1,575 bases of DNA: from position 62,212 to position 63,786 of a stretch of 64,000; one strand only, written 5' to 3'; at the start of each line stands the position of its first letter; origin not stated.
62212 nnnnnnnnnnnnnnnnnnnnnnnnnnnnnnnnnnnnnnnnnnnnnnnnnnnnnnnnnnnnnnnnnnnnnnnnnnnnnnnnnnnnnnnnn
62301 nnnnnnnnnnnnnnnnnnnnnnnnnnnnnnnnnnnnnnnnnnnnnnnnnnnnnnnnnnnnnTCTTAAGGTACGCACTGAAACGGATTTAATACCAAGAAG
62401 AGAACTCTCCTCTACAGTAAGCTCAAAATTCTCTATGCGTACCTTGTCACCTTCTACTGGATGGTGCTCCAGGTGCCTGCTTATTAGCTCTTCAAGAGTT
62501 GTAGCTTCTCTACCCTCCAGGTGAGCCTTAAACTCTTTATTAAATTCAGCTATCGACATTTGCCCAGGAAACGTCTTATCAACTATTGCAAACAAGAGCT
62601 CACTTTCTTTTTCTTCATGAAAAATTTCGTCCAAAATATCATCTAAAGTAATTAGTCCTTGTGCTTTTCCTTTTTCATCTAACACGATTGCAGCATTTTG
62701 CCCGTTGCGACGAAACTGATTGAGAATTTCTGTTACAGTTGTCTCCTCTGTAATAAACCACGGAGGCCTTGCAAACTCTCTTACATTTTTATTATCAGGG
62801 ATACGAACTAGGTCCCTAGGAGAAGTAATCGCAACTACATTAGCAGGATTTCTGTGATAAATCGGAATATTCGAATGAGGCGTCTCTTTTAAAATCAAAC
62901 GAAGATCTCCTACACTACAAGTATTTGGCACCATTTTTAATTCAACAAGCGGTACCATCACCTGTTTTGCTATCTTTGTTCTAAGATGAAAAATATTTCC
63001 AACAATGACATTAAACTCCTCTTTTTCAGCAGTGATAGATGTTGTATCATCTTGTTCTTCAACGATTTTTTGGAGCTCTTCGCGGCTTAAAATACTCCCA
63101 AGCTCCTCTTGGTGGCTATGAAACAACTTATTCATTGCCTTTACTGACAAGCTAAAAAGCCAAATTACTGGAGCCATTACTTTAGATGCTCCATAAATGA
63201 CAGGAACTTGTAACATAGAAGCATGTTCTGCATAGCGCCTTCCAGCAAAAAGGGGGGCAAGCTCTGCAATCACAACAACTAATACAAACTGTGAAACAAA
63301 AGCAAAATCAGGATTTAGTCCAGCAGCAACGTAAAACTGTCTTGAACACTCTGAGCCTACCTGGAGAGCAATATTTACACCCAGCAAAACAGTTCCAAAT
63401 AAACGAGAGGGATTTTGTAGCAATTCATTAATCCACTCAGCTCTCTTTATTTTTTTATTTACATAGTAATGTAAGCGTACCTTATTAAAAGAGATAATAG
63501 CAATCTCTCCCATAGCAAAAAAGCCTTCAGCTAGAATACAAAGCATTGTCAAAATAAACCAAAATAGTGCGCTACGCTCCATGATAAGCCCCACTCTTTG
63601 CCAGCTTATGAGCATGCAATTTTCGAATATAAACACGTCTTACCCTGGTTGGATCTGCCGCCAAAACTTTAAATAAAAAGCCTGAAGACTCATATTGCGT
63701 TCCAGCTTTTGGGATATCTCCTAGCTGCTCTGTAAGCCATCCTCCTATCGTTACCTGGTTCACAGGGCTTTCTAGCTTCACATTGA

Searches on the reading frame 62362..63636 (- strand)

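Call 74: search_protein_families(library=pfam, proteins=[window:62362-63636:-], max_evalue=0.0001)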
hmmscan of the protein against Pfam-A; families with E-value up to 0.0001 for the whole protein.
window:62362-63636:- (425 aa): 3 families
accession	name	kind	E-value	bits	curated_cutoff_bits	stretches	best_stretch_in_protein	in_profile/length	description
PF01595.25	CNNM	-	1.7e-29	103.2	28.4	1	28-201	1-177/181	Cyclin M transmembrane N-terminal domain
PF00571.33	CBS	-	1.3e-12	48.3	24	1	285-338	1-55/57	CBS domain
PF03471.22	CorC_HlyC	-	9.9e-12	45.1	27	1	356-423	10-79/81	Transporter associated domain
